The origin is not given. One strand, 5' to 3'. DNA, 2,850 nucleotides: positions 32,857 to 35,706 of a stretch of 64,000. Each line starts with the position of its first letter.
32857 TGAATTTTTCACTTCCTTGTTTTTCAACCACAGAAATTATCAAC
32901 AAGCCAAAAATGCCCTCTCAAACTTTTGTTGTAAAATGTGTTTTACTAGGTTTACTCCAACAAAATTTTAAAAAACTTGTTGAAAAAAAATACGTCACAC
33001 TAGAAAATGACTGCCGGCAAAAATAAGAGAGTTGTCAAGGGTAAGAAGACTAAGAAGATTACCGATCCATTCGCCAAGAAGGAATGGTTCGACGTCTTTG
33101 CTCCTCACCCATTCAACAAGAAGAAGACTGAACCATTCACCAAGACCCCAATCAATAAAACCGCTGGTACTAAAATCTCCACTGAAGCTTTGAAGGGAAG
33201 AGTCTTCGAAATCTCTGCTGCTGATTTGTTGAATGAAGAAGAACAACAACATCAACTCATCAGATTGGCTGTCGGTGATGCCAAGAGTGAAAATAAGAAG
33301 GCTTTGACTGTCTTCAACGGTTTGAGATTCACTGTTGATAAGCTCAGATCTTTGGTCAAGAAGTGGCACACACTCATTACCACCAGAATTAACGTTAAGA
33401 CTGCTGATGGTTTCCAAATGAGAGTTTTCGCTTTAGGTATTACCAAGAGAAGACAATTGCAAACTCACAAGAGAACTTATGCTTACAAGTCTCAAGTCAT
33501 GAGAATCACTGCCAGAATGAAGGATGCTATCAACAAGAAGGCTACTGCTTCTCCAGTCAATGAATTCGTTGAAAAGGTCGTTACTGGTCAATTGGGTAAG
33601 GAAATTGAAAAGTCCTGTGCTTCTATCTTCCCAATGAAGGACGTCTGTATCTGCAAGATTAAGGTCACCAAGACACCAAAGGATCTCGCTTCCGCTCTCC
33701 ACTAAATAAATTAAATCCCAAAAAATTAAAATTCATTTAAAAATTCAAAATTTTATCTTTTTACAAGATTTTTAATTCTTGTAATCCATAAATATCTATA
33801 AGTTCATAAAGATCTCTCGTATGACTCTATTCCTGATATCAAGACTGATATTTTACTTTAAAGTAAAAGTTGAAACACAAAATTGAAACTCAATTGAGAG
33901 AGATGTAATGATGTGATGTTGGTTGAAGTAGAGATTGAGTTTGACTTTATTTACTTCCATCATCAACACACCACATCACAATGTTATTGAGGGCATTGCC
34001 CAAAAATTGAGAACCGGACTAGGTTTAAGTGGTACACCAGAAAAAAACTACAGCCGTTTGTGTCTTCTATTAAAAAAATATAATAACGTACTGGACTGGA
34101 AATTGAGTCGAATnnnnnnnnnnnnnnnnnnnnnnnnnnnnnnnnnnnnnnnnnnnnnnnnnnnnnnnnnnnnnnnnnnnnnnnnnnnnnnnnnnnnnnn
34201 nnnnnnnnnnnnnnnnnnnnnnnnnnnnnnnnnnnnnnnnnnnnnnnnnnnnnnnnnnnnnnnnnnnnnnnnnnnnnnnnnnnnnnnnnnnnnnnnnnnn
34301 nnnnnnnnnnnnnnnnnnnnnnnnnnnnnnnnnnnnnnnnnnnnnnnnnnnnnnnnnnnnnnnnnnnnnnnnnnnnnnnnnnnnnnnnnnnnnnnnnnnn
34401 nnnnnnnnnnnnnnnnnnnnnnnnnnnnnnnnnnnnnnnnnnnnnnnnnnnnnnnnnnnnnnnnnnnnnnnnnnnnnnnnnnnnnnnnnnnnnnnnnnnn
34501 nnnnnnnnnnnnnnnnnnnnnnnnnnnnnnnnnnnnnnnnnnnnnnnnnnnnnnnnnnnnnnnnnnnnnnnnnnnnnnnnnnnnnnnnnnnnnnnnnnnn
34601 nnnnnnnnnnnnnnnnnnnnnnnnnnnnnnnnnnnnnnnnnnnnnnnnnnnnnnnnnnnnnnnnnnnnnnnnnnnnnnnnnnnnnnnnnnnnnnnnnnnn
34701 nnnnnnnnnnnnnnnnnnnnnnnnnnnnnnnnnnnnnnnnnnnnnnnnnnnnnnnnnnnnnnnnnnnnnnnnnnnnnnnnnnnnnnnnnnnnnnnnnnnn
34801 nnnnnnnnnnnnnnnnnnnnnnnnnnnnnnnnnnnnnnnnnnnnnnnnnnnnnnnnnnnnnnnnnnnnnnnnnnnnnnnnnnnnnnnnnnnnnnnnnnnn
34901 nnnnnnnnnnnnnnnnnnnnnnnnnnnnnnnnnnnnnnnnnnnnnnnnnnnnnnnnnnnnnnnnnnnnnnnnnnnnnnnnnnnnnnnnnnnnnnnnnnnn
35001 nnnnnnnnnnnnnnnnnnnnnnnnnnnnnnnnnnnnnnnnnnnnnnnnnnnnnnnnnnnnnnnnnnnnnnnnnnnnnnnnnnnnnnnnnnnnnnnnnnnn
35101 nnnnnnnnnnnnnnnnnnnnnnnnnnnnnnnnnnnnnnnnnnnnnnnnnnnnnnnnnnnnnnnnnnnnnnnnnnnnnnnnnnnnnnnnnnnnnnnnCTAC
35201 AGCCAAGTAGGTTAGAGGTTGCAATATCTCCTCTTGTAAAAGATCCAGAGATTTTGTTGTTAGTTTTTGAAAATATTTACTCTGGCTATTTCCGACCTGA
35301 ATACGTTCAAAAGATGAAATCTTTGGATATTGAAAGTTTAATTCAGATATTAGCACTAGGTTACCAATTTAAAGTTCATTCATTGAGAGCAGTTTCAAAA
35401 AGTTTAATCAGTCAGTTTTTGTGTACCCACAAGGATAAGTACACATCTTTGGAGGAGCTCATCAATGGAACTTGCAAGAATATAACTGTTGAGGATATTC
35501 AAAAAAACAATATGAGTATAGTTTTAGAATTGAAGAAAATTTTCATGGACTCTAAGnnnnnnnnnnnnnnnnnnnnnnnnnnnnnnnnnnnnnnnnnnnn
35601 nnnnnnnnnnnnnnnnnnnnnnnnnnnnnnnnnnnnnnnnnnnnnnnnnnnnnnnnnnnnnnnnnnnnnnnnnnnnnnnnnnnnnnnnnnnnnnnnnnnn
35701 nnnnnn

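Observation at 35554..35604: Candidate regulated intron retention producing two isoforms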

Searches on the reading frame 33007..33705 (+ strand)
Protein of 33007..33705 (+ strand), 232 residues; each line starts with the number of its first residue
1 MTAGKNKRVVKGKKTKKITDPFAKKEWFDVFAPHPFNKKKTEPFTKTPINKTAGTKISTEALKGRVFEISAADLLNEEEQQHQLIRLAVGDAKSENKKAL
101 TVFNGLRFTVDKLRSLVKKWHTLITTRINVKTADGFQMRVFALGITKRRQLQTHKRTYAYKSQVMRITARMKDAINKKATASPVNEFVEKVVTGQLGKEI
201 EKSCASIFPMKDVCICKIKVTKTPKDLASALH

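Call 11: find_encoding_contigs(protein=window:33007-33705:+, flank=5000, max_places=4)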
Protein window:33007-33705:+ (232 aa): no gene with exactly this product is on record in the collection.

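Call 32: list_cluster_members(proteins=[window:33007-33702:+, window:38648-39007:-, window:34114-35562:+, window:35669-36991:+, window:27413-32125:+])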
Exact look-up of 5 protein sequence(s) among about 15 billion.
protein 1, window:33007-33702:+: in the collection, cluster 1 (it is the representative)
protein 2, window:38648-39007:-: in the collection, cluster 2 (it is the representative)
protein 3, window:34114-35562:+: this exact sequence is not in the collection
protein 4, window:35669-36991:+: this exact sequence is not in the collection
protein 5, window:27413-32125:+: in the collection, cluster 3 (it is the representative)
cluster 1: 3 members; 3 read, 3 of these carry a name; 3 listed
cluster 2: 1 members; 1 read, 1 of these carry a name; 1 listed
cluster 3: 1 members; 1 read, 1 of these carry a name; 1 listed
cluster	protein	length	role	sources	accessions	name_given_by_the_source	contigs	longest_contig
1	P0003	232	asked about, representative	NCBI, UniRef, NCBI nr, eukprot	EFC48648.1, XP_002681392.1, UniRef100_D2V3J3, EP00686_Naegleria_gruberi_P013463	40s ribosomal protein S3a [Naegleria gruberi] | 40s ribosomal protein S3a n=1 Tax=Naegleria gruberi TaxID=5762 RepID=D2V3J3_NAEGR | XP_002681392.1 40s ribosomal protein S3a [Naegleria gruberi strain NEG-M]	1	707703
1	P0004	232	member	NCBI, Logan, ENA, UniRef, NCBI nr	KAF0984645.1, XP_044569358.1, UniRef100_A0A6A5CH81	hypothetical protein FDP41_000544 [Naegleria fowleri] | Small ribosomal subunit protein eS1 n=1 Tax=Naegleria fowleri TaxID=5763 ... | uncharacterized protein FDP41_000544 [Naegleria fowleri]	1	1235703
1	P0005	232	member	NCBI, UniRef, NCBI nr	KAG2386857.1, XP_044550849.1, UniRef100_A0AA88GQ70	hypothetical protein C9374_001892 [Naegleria lovaniensis] | Small ribosomal subunit protein eS1 n=1 Tax=Naegleria lovaniensis TaxID=51637 ... | uncharacterized protein C9374_001892 [Naegleria lovaniensis]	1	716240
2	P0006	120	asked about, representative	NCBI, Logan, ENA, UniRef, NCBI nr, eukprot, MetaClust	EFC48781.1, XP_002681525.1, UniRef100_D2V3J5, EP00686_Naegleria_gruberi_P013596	GCN5L1 domain-containing protein [Naegleria gruberi] | Biogenesis of lysosome-related organelles complex 1 subunit 1 n=1 Tax=Naegleria gruberi ... | XP_002681525.1 GCN5L1 domain-containing protein [Naegleria gruberi strain NEG-M]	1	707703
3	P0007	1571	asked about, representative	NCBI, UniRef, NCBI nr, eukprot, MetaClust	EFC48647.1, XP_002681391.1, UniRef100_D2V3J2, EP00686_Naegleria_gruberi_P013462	hypothetical protein NAEGRDRAFT_78416 [Naegleria gruberi] | Mediator complex subunit Med12 domain-containing protein n=1 Tax=Naegleria gruberi ... | uncharacterized protein NAEGRDRAFT_78416 [Naegleria gruberi]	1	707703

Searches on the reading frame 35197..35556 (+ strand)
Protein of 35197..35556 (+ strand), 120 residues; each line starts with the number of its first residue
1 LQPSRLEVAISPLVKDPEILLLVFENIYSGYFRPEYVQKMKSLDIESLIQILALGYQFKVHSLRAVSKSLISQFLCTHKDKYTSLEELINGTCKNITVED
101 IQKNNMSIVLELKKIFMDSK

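Call 71: find_related_loci(query=A7, collection=metagenome_contigs, flank=2500)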
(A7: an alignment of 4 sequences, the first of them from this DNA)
Query A7 (120 aa) in metagenome_contigs; peptide patterns used: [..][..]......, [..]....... (x = any residue, [..] = any of these).
580 stretches matched a pattern, but none encodes a relative of the query by tblastn (E <= 1e-3).
